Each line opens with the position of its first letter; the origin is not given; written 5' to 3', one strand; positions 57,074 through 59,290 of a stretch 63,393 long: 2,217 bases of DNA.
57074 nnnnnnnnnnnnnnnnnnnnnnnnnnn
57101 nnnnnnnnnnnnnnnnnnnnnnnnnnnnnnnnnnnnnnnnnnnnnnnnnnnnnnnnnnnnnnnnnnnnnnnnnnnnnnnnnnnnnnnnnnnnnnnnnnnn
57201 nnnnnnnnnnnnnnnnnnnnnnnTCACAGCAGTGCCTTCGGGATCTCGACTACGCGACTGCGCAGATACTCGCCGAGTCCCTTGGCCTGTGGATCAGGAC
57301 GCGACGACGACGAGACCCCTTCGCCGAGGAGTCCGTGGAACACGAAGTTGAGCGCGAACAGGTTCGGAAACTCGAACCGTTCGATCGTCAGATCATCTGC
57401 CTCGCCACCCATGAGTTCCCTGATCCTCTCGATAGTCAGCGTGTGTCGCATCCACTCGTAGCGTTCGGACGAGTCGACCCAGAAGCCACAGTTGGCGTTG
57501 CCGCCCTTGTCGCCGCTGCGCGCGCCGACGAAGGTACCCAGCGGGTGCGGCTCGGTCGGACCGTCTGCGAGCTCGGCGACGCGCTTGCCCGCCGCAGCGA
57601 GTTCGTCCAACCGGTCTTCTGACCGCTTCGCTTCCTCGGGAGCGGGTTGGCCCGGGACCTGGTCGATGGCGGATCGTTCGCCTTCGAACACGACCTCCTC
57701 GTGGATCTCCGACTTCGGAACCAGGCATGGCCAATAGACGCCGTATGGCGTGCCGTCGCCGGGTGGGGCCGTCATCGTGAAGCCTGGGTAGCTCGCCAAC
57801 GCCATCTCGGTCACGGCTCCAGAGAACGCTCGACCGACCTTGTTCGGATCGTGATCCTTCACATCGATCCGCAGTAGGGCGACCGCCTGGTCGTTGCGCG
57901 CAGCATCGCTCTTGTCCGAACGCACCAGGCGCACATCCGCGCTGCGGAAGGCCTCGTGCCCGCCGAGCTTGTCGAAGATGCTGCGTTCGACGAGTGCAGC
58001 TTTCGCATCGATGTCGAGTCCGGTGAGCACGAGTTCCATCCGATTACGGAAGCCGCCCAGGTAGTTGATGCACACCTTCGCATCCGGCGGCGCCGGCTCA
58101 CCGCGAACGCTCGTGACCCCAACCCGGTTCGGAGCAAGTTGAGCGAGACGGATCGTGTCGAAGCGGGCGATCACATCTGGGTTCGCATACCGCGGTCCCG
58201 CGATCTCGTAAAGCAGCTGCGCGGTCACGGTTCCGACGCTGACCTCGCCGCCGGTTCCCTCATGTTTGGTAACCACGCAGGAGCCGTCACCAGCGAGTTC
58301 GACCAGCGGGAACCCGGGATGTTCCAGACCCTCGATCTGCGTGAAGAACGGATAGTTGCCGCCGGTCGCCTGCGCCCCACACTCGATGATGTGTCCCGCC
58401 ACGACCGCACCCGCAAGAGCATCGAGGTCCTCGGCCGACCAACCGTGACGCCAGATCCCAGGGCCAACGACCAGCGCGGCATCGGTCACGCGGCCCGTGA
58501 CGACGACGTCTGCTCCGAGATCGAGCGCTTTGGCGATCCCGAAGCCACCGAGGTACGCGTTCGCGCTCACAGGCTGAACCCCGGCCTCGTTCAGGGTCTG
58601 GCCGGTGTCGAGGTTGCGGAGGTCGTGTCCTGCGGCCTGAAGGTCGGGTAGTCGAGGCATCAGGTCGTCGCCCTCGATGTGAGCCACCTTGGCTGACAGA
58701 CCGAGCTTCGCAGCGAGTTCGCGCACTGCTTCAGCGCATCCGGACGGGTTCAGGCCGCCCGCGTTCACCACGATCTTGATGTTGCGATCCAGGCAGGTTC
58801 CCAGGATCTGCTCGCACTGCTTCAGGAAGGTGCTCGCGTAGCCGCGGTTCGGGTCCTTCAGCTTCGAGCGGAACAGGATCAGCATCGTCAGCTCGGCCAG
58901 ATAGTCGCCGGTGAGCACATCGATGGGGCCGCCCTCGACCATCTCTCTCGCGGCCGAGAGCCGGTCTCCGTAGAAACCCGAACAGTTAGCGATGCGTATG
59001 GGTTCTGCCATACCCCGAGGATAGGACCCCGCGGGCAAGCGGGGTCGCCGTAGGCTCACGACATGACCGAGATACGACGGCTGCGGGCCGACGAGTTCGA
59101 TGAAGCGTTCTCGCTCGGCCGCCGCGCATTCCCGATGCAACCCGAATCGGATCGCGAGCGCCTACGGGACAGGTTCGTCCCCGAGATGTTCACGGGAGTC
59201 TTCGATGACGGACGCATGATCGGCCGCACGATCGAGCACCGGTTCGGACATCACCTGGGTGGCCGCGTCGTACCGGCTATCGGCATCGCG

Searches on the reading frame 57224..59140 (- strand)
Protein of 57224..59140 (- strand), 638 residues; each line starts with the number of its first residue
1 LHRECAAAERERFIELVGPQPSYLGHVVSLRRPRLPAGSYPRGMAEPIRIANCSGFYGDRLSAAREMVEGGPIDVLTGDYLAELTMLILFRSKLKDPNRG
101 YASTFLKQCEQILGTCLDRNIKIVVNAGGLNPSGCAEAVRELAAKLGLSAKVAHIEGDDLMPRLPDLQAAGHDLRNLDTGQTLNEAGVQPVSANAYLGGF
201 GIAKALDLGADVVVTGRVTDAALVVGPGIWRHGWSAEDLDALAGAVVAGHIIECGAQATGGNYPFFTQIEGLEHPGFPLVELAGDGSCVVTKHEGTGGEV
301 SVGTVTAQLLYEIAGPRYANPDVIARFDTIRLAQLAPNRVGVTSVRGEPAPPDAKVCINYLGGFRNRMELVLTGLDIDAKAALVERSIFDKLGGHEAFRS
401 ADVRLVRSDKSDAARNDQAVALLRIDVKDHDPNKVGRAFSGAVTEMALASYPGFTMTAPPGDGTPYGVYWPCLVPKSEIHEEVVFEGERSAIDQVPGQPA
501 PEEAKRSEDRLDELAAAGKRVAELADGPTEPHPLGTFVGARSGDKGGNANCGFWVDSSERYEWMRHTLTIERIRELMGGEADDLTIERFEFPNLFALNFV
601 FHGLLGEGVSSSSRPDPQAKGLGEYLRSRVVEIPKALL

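Call 93: search_protein_families(library=pfam, proteins=[window:57224-59140:-], max_evalue=0.0001)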
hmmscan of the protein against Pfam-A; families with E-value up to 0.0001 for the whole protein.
window:57224-59140:- (638 aa): 2 families
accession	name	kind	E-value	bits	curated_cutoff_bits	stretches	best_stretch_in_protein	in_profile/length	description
PF07287.17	AtuA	-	1.4e-165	551.8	22.8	1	48-484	1-436/437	Acyclic terpene utilisation family protein AtuA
PF23544.1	AtuA_ferredoxin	-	1.4e-14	54.8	27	1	536-629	5-110/113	AtuA ferredoxin-like domain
